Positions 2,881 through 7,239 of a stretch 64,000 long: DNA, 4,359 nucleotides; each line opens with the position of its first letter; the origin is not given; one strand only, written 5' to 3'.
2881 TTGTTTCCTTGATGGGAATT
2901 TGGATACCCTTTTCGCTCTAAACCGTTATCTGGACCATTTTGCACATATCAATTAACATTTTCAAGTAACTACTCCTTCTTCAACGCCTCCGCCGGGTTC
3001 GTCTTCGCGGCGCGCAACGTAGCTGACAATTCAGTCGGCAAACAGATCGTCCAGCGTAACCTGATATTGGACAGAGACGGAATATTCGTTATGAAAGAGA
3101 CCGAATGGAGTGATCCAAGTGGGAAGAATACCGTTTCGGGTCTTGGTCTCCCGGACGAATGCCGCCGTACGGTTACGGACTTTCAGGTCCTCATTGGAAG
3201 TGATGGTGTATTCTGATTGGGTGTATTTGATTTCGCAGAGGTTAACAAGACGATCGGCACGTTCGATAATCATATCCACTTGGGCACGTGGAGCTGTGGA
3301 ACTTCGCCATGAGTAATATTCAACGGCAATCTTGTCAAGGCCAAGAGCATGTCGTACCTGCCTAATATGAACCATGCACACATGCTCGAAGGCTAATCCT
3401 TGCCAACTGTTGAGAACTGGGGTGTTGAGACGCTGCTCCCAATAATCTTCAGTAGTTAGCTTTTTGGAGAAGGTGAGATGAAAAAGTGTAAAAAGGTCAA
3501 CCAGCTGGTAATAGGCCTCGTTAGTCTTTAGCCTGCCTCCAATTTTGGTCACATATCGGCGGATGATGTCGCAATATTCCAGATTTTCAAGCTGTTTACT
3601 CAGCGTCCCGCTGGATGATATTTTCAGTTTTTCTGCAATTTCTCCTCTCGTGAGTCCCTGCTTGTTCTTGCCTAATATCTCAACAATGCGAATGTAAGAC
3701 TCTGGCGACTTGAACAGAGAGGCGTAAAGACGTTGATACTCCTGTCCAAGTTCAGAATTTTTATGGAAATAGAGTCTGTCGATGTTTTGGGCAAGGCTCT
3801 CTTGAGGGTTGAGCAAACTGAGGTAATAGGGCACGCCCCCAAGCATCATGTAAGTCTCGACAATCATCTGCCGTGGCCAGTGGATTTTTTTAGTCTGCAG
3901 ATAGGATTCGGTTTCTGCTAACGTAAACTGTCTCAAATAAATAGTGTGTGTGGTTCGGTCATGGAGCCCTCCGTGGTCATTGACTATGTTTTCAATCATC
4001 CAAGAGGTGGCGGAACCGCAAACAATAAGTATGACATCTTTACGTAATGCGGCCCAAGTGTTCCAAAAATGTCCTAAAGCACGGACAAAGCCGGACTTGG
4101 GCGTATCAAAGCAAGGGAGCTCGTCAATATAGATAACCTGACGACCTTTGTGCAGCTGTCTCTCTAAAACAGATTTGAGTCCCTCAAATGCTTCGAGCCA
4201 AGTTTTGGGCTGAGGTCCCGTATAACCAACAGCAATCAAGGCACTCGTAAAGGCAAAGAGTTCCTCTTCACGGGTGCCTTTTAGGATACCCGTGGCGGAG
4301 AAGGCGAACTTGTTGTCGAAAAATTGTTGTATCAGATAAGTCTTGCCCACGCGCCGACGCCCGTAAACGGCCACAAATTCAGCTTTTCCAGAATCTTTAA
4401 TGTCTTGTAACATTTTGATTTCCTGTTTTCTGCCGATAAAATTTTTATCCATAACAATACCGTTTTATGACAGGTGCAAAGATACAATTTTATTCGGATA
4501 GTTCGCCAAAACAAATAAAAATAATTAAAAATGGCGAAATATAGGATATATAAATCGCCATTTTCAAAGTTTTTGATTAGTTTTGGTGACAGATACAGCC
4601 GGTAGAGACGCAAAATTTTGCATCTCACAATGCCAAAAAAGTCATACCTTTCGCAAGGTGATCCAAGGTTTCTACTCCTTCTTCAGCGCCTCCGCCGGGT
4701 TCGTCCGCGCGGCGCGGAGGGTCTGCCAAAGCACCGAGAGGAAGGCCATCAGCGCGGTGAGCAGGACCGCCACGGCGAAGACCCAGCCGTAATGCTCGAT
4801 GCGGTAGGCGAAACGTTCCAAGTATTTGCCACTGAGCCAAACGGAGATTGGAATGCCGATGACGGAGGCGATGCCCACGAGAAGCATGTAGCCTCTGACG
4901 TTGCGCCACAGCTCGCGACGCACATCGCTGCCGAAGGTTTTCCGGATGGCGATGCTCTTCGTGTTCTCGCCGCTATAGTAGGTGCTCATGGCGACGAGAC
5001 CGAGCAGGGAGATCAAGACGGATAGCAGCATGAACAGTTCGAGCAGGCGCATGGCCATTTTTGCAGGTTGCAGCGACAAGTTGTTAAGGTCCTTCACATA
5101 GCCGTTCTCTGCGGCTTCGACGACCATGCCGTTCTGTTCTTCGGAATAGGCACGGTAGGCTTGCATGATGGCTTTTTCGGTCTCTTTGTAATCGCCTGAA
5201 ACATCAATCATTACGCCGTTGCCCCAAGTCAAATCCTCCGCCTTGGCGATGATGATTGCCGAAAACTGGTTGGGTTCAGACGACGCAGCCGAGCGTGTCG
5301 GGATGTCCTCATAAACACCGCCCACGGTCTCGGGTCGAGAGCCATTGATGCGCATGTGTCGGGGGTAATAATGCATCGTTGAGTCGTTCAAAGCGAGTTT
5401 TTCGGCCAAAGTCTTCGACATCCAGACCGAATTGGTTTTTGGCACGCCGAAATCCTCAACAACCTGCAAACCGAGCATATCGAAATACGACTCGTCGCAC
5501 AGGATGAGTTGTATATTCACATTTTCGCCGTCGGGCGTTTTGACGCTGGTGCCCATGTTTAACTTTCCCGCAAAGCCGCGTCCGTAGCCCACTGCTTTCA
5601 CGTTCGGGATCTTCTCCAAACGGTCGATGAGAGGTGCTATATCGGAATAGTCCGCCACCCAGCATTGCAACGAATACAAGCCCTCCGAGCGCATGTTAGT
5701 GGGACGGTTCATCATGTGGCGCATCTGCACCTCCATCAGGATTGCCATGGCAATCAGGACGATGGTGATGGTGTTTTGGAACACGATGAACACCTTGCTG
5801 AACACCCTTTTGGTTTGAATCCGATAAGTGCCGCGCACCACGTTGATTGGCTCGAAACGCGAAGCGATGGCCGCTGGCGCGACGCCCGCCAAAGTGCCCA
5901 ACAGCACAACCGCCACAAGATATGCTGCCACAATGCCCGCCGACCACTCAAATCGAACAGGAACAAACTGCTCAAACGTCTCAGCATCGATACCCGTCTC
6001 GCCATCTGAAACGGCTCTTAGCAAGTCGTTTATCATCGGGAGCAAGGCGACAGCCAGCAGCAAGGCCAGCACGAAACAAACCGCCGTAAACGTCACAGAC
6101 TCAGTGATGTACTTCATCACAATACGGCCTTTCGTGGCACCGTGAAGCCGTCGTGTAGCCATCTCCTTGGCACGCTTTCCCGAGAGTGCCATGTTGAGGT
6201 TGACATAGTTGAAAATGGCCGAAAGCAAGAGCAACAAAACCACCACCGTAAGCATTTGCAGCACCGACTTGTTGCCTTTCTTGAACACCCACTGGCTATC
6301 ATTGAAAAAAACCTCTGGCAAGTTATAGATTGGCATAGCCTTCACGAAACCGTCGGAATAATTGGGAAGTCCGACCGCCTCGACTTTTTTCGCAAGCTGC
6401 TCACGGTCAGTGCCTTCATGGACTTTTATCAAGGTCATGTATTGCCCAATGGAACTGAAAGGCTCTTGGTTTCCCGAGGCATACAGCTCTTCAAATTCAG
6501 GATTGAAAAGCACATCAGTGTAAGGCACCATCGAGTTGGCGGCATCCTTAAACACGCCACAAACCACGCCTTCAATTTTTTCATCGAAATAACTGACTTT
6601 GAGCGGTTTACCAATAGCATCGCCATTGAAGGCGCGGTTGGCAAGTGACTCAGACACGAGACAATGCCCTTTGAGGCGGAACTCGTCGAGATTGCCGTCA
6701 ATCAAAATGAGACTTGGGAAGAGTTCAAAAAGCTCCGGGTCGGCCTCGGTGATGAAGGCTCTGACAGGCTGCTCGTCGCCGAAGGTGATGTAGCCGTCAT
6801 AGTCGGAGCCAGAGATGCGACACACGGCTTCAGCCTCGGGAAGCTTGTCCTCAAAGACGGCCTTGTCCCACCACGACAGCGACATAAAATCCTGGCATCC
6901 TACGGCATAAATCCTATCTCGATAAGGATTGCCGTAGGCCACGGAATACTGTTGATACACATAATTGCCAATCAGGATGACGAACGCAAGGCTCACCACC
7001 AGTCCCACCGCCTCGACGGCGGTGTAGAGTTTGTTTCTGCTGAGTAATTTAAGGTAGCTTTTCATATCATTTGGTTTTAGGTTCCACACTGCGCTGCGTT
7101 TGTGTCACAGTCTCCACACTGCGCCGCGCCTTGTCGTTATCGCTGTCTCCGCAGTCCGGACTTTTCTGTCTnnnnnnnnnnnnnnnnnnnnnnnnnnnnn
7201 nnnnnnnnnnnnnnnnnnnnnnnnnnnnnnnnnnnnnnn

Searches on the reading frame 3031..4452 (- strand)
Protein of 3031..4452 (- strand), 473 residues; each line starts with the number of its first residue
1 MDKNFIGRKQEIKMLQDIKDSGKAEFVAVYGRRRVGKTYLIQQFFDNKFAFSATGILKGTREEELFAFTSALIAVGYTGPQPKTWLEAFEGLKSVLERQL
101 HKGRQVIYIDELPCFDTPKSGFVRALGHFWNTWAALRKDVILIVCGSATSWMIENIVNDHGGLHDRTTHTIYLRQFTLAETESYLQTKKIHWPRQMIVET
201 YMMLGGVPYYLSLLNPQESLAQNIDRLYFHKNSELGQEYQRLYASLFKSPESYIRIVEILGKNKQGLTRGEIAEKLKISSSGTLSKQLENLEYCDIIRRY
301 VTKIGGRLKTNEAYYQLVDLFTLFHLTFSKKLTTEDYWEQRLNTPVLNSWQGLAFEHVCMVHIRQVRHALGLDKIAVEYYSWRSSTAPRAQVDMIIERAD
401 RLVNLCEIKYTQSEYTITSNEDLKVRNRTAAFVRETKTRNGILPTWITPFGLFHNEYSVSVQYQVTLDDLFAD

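Call 6: search_protein_families(library=pfam, proteins=[window:3031-4452:-])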
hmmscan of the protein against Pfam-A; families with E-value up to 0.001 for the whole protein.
window:3031-4452:- (473 aa): 4 families
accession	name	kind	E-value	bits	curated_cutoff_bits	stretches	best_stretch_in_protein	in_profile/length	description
PF01637.24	ATPase_2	-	2.9e-14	53.9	33.2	1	5-213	1-224/225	ATPase domain predominantly from Archaea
PF13173.12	AAA_14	-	2.4e-05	24.8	27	1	25-153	3-104/129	AAA domain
PF13191.12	AAA_16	-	0.00013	22.9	32.6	1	4-46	1-46/167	AAA ATPase domain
PF13635.12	DUF4143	-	0.00023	21.4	28.1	1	266-410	30-159/160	Domain of unknown function (DUF4143)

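Call 12: find_encoding_contigs(protein=window:3031-4452:-, flank=10000, max_places=4)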
Protein window:3031-4452:- (473 aa): 16 contigs read that carry it; 4 places shown.
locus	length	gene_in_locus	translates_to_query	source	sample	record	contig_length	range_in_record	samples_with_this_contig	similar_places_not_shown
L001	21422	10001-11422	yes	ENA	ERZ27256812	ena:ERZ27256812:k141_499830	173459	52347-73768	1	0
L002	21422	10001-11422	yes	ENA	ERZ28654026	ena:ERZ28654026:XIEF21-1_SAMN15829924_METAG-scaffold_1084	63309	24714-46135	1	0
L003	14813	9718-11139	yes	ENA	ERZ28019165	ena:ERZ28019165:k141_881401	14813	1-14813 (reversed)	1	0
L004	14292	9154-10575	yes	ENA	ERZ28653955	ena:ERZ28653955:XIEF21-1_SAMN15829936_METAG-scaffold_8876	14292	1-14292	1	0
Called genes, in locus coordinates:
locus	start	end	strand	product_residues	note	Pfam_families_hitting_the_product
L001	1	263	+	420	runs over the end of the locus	PF25973:BSH_CzcB (weak), PF25967:RND-MFP_C, PF25989:YknX_C (weak)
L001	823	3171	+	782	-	PF12704:MacB_PCD, PF02687:FtsX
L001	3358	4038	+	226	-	PF02463:SMC_N (weak), PF00005:ABC_tran, PF13304:AAA_21 (faint)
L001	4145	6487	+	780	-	PF12704:MacB_PCD, PF02687:FtsX, PF12704:MacB_PCD, PF02687:FtsX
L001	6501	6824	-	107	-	-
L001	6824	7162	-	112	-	PF18924:DUF5674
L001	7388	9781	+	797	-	PF12704:MacB_PCD, PF02687:FtsX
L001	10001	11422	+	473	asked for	PF01637:ATPase_2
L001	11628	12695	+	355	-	-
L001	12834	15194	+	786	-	PF12704:MacB_PCD (weak), PF02687:FtsX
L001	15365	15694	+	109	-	PF12844:HTH_19 (weak), PF13560:HTH_31, PF01381:HTH_3, PF13443:HTH_26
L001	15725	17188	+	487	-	PF13657:Couple_hipA, PF07804:HipA_C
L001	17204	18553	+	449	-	PF00072:Response_reg, PF00158:Sigma54_activat, PF14532:Sigma54_activ_2, PF07728:AAA_5 (weak), PF25601:AAA_lid_14, PF18024:HTH_50 (faint), PF02954:HTH_8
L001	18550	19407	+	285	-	PF02518:HATPase_c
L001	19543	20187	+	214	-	PF03548:LolA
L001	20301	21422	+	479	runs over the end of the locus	PF02878:PGM_PMM_I, PF02879:PGM_PMM_II, PF02880:PGM_PMM_III, PF00408:PGM_PMM_IV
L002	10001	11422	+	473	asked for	PF01637:ATPase_2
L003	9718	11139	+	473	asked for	PF01637:ATPase_2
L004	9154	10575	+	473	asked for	PF01637:ATPase_2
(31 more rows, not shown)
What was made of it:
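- In this genome the activator gene is 4-19 kb from the three modules and sits behind an inserted HipA-type pair (call 12). The regulator is 4-19 kb away in this genome and separated from the modules by inserted genes (call 12).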

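Call 41: search_protein_families(library=pfam, proteins=[L001:17204-18553:+, L001:18550-19407:+])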
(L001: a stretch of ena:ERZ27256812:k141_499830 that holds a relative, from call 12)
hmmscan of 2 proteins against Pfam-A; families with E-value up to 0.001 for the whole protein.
L001:17204-18553:+ (449 aa): 11 families
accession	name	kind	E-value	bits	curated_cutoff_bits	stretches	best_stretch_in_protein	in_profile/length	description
PF00158.32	Sigma54_activat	-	1.9e-68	229.8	20.2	1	148-313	2-167/168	Sigma-54 interaction domain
PF14532.12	Sigma54_activ_2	-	1.4e-23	84.1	25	1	149-318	2-138/138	Sigma-54 interaction domain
PF25601.1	AAA_lid_14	-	5.1e-21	74.7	27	1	319-389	1-71/87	AAA+ ATPase lid domain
PF00072.30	Response_reg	-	9.1e-20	71.3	30.2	1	10-124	1-110/111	Response regulator receiver domain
PF02954.25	HTH_8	-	1e-11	44.8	22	1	406-447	1-42/42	Bacterial regulatory protein, Fis family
PF07728.20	AAA_5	-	8.7e-07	29.5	22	1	171-288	2-122/139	AAA domain (dynein-related subfamily)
PF18024.7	HTH_50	-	1.6e-05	24.9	27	1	405-449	6-49/50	Helix-turn-helix domain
PF07724.20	AAA_2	-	5.8e-05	23.6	27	1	170-273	5-109/166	AAA domain (Cdc48 subfamily)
PF13556.12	HTH_30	-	8.4e-05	22.7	27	1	421-446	10-35/59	PucR C-terminal helix-turn-helix domain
PF00004.35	AAA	-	0.00015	22.6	21.2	1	171-289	1-110/131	ATPase family associated with various cellular activities (AAA)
PF13245.12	AAA_19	-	0.00053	20.6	25.1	0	166-276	9-128/134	AAA domain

L001:18550-19407:+ (285 aa): 3 families
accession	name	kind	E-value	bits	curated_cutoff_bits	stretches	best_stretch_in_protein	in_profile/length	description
PF02518.31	HATPase_c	-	5.1e-20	72.4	26.4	1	184-285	2-108/111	Histidine kinase-, DNA gyrase B-, and HSP90-like ATPase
PF14501.12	HATPase_c_5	-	2.3e-05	24.7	22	1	187-276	5-94/102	GHKL domain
PF00512.31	HisKA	-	0.00051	20.5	26.9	0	78-138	2-63/66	His Kinase A (phospho-acceptor) domain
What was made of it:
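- On NtrC-family enhancer (upstream activating sequence): Calls 12 and 41.
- REC, Sigma54_activat, AAA_lid and HTH_8 domains, plus an adjacent kinase (calls 12, 41).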

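Call 48: search_solved_structures(query=L001:17204-18553:+, max_evalue=1e-30)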
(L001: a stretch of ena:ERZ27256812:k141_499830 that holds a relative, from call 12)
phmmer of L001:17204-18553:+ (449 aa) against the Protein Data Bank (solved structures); distinct sequences matched with E-value up to 1e-30: 36.
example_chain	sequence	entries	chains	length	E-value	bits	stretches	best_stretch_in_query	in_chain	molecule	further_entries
4l4u_A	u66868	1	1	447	1.5e-86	294.4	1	9-449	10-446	Transcriptional regulator (NtrC family)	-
1ny5_A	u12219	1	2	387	1e-80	275.1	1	10-383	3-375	transcriptional regulator (NtrC family)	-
3dzd_A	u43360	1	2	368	1.6e-80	274.5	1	9-385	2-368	Transcriptional regulator (NtrC family)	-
5ep0_A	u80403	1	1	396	6.3e-79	269.2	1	8-381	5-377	Putative repressor protein luxO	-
1ojl_A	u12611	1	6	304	1.8e-76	261.1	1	147-445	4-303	TRANSCRIPTIONAL REGULATORY PROTEIN ZRAR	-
4ly6_A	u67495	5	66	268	3.7e-67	230.5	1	149-383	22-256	Transcriptional regulator (NtrC family)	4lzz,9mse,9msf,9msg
1ny6_A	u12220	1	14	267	3.7e-67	230.5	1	149-383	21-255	transcriptional regulator (NtrC family)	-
5m7n_A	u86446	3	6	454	1.1e-66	228.9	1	8-449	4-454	Nitrogen assimilation regulatory protein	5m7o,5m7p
3m0e_A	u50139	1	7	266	2.6e-66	227.7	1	149-383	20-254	Transcriptional regulator (NtrC family)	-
8p53_C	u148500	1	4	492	6.2e-66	226.4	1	145-383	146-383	Transcriptional regulator FleQ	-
9qq6_C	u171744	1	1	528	1.1e-65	225.6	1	144-405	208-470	Nif-specific regulatory protein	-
6jdi_A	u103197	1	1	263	6.6e-65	223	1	147-378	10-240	Nitrogen assimilation regulatory protein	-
5exx_A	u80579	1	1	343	1.6e-64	221.8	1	147-385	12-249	Transcriptional regulator FleQ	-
5exp_A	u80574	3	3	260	3e-64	220.9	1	147-378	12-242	Transcriptional regulator FleQ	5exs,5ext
6j7e_A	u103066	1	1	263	3.3e-64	220.8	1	147-378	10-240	Nitrogen assimilation regulatory protein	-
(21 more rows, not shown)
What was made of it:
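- It matches Aquifex NtrC1 and ZraR over its full length (call 48).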

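Call 58: search_protein_families(library=ncbifam, proteins=[L001:17204-18553:+, L001:18550-19407:+, L001:19543-20187:+], max_evalue=1e-10)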
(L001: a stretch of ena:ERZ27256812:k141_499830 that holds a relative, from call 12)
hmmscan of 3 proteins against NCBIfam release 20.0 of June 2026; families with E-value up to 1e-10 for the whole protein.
L001:17204-18553:+ (449 aa): 35 families (the best 25 are shown)
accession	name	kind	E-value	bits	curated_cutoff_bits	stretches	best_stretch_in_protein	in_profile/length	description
TIGR02915.1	PEP_resp_reg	equivalog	4.7e-120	401.4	502.6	1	10-449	1-444/445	PEP-CTERM-box response regulator transcription factor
NF008469.0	PRK11361.1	equivalog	4.3e-113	378.4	714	1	8-449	5-456/461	acetoacetate metabolism transcriptional regulator AtoC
TIGR01818.1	ntrC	equivalog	5.7e-107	358.4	558.6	1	10-426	1-418/463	nitrogen regulation protein NR(I)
NF041946.1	LuxO_transreg_Vib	equivalog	2.1e-100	336.7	800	1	13-383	2-371/463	quorum-sensing sigma-54 dependent transcriptional regulator LuxO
NF007689.0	PRK10365.1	equivalog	8.2e-100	334.6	760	1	7-444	5-439/441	sigma-54-dependent response regulator transcription factor ZraR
TIGR01817.1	nifA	equivalog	7.7e-99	331.9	528.85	1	131-400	182-450/534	nif-specific transcriptional activator NifA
NF041552.1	TF_PrdR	equivalog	5.2e-96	322.2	795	1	140-448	262-577/577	sigma-54 dependent transcriptional regulator PrdR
NF050807.1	TransRegFlbDCaul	equivalog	2.1e-92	310.4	750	1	74-447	60-438/454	sigma-54-dependent transcriptional regulator FlbD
NF011695.0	PRK15115.1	equivalog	9.6e-92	308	763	1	4-446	3-435/445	two-component system response regulator GlrR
NF003451.0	PRK05022.1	equivalog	1.1e-91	308.2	476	1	119-448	163-509/512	nitric oxide reductase transcriptional regulator NorR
NF051870.1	NAssimRespRegNtrX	equivalog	2e-91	307.2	600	1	8-449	2-452/452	nitrogen assimilation response regulator NtrX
NF038308.1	RNA_repair_RtcR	equivalog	1.5e-88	297.9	650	1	98-399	125-443/530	RNA repair transcriptional activator RtcR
NF049963.1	RespRegFlgRCampy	domain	2e-88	297.1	750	1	10-448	3-428/429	fla regulon two-component system response regulator FlgR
TIGR02329.1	propionate_PrpR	equivalog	3.2e-86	290.1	499.2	1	125-446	193-526/526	propionate catabolism operon regulatory protein PrpR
NF008176.1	PRK10923.1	equivalog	9e-85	285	620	1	7-419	3-414/469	nitrogen regulation protein NR(I)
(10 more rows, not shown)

L001:18550-19407:+ (285 aa): 33 families (the best 25 are shown)
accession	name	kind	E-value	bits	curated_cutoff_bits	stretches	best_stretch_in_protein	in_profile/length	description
NF008468.0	PRK11360.1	equivalog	7.8e-30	103.8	646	1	79-285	397-607/616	two-component system sensor histidine kinase AtoS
NF008312.0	PRK11100.1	equivalog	1.7e-21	76.6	356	1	6-277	187-465/477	two-component system sensor histidine kinase CreC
NF040750.1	tetrathio_HK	equivalog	1.9e-18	66.3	750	1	142-274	412-542/555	tetrathionate respiration histidine kinase TtrS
NF007688.0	PRK10364.1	equivalog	3.4e-18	65.6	479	1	77-285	239-450/460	two-component system sensor histidine kinase ZraS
TIGR02916.1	PEP_his_kin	equivalog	5.3e-18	65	300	1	86-285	483-679/679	XrtA/PEP-CTERM system histidine kinase PrsK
NF007007.0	PRK09470.1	equivalog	1.1e-17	64.1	486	1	81-273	248-446/463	envelope stress sensor histidine kinase CpxA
NF047794.1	HisKinPtgB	equivalog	1.4e-17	63.2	1000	1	100-283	468-652/656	two-component system sensor histidine kinase PgtB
NF046044.1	PnpS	equivalog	4.4e-17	62.2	400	1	85-285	177-390/390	two-component system histidine kinase PnpS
NF033091.0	HK_VanS_ACDEFG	equivalog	1.5e-16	60.4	400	1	176-284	178-292/293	vancomycin resistance histidine kinase VanS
NF041735.1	hist_kin_RppB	equivalog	1.8e-16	60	400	1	124-284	265-437/438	two-component system sensor histidine kinase RppB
NF033092.0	HK_WalK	equivalog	9.9e-16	57.4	725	1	96-285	390-593/594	cell wall metabolism sensor histidine kinase WalK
NF049962.1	HisKinFlgSCampy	equivalog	1.2e-15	57.3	600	1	77-273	131-328/338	fla regulon two-component system sensor histidine kinase FlgS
TIGR01386.1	cztS_silS_copS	subfamily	1.3e-15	57.4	292.55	1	149-285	318-457/457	heavy metal sensor histidine kinase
NF041777.1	sens_FixL_Rhizob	equivalog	1.4e-15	57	850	1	148-282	339-477/485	sensor protein FixL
NF041210.1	his_kin_PieS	equivalog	2e-15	56.8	850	1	51-285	228-469/474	two component system sensor histidine kinase PieS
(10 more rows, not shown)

L001:19543-20187:+ (214 aa): 3 families
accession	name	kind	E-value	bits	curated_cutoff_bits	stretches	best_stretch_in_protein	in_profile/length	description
NF053572.1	LolA1_Flavo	equivalog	2.7e-47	161.1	100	1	3-214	2-214/214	outer membrane lipoprotein periplasmic chaperone LolA1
TIGR00547.2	lolA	equivalog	2.2e-11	43.6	112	1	16-211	12-200/202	outer membrane lipoprotein periplasmic chaperone LolA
NF053579.1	LolA3_fam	equivalog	4.1e-11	42.8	83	1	1-174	1-170/232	LolA3 family protein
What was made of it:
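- Closest known: AtoS/AtoC, ZraS/ZraR, and the PEP-CTERM PrsK/PrsR regulators. Same: These give the best named sequence matches to the activator and the kinase (calls 48, 58).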

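Call 61: find_related_loci(query=L001:17204-18553:+, collection=metagenome_contigs, flank=10000)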
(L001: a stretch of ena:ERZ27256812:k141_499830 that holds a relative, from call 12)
Query L001:17204-18553:+ (449 aa) in metagenome_contigs; peptide patterns used: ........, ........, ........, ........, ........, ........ (x = any residue, [..] = any of these).
600 stretches matched a pattern (row limit reached: there are more); 599 encode a relative of the query (tblastn E <= 1e-3); the best 80 are kept; 80 distinct loci.
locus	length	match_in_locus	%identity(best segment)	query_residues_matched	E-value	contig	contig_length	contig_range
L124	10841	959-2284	76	7-449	0e+0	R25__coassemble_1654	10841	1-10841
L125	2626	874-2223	70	1-449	0e+0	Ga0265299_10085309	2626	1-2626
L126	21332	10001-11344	70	1-449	0e+0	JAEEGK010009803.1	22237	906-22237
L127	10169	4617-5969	69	3-449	0e+0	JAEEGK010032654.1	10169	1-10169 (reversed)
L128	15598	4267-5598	68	2-449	0e+0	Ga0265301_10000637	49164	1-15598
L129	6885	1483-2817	67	1-449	0e+0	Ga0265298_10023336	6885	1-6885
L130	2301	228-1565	61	7-449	0e+0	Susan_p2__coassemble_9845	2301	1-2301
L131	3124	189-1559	60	1-449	0e+0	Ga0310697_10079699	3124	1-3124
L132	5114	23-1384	60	2-449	0e+0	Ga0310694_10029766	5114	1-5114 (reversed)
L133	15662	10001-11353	60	2-449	0e+0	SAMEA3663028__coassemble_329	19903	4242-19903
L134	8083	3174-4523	59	3-449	2e-180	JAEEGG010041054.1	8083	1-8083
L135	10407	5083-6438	58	1-449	2e-178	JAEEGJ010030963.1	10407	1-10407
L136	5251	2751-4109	56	8-449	2e-174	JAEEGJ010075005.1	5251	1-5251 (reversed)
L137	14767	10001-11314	57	8-449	8e-171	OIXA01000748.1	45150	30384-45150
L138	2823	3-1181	63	55-449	2e-180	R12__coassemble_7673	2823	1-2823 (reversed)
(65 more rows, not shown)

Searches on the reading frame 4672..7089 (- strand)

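Call 6: search_protein_families(library=pfam, proteins=[window:4672-7089:-])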
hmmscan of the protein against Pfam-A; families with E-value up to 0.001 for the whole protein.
window:4672-7089:- (805 aa): 2 families
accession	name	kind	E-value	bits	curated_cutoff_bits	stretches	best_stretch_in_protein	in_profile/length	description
PF02687.27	FtsX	-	2.3e-23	83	25.5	2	282-414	2-120/120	FtsX-like permease C-terminal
PF12704.14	MacB_PCD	-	1.2e-16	62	27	1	27-238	5-206/207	MacB-like periplasmic core domain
